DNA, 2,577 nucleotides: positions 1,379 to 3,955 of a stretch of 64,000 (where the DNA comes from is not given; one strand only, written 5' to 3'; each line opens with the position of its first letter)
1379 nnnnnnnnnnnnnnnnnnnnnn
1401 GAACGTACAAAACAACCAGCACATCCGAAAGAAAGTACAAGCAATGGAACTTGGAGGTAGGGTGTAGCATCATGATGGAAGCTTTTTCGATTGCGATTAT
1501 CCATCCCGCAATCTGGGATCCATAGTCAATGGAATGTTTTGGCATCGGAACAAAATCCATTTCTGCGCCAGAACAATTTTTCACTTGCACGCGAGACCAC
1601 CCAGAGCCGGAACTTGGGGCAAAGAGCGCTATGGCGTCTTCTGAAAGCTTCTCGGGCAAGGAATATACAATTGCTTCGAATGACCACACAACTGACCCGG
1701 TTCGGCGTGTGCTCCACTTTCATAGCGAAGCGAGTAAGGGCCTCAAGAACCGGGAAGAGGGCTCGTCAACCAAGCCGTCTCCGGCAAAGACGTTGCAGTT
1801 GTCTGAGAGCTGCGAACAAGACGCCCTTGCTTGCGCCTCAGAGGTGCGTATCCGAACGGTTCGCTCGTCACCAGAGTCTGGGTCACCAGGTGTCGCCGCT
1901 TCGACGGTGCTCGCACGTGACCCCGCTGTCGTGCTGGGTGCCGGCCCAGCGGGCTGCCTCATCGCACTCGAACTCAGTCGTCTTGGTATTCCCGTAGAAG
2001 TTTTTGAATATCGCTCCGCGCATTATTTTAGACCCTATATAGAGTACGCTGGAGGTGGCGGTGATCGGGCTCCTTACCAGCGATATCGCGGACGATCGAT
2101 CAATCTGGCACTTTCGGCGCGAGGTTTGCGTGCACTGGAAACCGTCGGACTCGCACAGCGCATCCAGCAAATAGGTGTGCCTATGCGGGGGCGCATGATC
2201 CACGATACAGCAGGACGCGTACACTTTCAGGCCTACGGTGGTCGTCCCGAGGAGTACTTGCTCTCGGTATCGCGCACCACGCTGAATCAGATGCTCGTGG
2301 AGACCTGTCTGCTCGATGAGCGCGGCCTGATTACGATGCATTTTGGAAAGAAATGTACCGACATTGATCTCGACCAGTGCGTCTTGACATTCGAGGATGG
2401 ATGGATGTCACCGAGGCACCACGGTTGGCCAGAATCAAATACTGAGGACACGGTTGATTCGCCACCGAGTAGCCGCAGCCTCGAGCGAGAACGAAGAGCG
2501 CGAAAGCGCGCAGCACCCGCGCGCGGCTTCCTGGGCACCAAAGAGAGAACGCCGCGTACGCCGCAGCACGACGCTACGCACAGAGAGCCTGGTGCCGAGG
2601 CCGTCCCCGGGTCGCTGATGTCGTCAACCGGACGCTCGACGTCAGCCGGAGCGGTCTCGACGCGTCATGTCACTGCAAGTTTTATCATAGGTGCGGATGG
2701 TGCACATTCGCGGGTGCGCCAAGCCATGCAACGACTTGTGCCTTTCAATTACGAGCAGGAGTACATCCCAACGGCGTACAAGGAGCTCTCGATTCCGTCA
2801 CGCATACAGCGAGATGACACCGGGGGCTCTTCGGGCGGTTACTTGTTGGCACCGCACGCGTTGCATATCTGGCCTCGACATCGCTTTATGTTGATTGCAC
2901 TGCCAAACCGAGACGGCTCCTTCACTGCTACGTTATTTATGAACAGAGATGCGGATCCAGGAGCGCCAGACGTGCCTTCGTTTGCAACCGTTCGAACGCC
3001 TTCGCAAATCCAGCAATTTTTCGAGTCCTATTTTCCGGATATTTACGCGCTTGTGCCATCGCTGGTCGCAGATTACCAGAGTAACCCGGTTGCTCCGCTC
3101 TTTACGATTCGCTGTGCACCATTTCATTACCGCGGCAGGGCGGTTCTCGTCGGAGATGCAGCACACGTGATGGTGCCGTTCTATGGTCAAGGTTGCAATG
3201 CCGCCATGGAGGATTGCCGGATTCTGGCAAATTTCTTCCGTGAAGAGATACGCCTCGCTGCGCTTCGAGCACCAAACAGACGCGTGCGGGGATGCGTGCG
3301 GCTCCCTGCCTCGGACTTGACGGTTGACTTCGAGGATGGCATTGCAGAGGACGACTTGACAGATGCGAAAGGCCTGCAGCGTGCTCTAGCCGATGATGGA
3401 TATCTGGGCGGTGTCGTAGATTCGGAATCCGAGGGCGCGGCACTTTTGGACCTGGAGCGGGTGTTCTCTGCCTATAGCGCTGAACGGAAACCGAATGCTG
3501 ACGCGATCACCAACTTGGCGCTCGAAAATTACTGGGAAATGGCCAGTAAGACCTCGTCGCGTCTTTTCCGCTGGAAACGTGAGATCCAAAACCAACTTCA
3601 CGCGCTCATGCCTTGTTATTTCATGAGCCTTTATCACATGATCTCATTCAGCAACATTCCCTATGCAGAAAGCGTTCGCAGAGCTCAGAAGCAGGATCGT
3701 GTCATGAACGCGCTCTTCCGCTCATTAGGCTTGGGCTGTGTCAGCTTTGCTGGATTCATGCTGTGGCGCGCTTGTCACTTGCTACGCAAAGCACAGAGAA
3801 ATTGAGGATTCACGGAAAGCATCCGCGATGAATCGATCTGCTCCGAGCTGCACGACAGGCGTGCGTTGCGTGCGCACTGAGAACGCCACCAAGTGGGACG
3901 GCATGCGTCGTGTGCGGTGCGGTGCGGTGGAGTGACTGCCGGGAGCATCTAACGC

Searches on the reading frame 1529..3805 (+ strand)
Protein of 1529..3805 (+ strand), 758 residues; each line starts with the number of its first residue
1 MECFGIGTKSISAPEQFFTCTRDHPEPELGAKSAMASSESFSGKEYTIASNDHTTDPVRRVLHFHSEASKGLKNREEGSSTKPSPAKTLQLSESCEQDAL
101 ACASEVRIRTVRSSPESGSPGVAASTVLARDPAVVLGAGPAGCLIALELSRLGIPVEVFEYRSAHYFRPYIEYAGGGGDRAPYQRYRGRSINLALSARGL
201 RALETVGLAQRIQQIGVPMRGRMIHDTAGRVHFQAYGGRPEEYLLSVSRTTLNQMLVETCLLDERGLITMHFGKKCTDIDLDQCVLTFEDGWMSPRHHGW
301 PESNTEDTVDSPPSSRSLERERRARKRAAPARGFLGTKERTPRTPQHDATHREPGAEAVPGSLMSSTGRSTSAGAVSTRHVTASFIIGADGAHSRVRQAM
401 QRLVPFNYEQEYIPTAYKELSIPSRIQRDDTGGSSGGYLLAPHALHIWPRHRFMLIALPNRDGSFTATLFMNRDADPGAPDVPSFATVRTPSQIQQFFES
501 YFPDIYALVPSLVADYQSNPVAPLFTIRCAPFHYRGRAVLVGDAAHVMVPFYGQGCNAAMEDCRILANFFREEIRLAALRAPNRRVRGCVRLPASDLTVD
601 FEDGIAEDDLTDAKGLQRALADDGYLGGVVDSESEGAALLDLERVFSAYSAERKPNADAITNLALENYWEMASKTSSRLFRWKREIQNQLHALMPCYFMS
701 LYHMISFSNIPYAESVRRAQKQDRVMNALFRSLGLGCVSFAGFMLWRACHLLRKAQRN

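Call 7: search_protein_families(library=pfam, proteins=[window:1529-3805:+], max_evalue=0.01)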
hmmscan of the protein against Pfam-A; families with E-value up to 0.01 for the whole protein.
window:1529-3805:+ (758 aa): 3 families
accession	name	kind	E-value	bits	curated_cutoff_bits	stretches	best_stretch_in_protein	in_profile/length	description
PF01494.25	FAD_binding_3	-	3.8e-20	72.8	22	3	535-573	283-321/349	FAD binding domain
PF07992.20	Pyr_redox_2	-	0.0088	15.9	26.1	0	134-196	4-58/291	Pyridine nucleotide-disulphide oxidoreductase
PF13450.12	NAD_binding_8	-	0.01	16.6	21.9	0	135-162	1-28/68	NAD(P)-binding Rossmann-like domain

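Call 29: list_cluster_members(proteins=[window:1529-3805:+, window:4794-5759:-, window:6675-7463:+, window:13665-14591:-, window:18021-19781:+, window:20146-20922:-, window:24504-25829:-, window:29154-32141:-, window:40529-41794:+, window:59572-60348:-])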
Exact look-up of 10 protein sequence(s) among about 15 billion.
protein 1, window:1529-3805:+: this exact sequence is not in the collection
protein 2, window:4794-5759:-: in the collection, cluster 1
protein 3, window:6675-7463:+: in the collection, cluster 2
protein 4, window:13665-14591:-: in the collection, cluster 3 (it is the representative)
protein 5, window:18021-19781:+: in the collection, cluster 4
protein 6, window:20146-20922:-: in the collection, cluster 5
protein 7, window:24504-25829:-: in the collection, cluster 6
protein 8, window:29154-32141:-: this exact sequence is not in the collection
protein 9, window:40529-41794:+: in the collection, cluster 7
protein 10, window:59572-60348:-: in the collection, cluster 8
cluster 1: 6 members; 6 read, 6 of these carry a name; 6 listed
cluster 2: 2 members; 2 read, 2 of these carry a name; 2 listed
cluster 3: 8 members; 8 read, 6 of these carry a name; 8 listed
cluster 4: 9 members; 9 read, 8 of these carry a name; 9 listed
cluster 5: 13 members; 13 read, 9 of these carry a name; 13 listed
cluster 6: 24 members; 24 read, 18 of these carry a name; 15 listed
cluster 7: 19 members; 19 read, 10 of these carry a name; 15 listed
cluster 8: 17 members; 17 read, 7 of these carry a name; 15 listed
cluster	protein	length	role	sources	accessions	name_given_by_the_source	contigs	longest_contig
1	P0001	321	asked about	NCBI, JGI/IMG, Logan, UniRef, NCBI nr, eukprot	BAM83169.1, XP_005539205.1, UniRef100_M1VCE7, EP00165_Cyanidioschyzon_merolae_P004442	similar to long chain fatty acid elongation enzyme Elo1p [Cyanidioschyzon merolae strain ... | fatty acid elongase 3 | Elongation of fatty acids protein n=1 Tax=Cyanidioschyzon merolae (strain NIES-3377 / ...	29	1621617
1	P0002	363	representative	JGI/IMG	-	fatty acid elongase 3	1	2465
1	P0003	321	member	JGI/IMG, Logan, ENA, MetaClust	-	fatty acid elongase 3 | \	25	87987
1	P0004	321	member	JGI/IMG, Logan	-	fatty acid elongase 3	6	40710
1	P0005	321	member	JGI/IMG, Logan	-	fatty acid elongase 3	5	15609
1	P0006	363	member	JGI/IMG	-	fatty acid elongase 3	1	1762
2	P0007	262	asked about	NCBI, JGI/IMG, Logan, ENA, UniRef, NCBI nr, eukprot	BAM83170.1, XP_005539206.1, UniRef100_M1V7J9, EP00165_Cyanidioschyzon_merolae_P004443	hypothetical protein, conserved [Cyanidioschyzon merolae strain 10D] | cytidyltransferase-like protein | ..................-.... domain-containing protein n=1 Tax=Cyanidioschyzon merolae (strain ...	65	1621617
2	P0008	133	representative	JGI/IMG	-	phosphopantetheine adenylyltransferase/dephospho-CoA kinase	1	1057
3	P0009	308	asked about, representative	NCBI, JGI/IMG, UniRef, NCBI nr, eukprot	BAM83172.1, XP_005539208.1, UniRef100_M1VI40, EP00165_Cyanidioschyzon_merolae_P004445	hypothetical protein CYME_CMT178C [Cyanidioschyzon merolae strain 10D] | Uncharacterized protein n=1 Tax=Cyanidioschyzon merolae (strain NIES-3377 / 10D) ... | XP_005539208.1 hypothetical protein CYME_CMT178C [Cyanidioschyzon merolae strain 10D]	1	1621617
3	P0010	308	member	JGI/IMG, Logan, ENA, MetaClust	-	hypothetical protein | \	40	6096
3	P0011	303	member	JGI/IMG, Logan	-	hypothetical protein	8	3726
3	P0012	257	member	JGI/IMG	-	hypothetical protein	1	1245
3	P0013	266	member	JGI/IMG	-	hypothetical protein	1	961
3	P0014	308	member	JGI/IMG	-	hypothetical protein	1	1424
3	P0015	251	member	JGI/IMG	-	-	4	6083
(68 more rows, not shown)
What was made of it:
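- Eight window ORFs are exact matches to C. merolae 10D chromosome 20 proteins (call 29).
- Tried and rejected: The organism was identified through exact cluster look-up instead (call 29).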
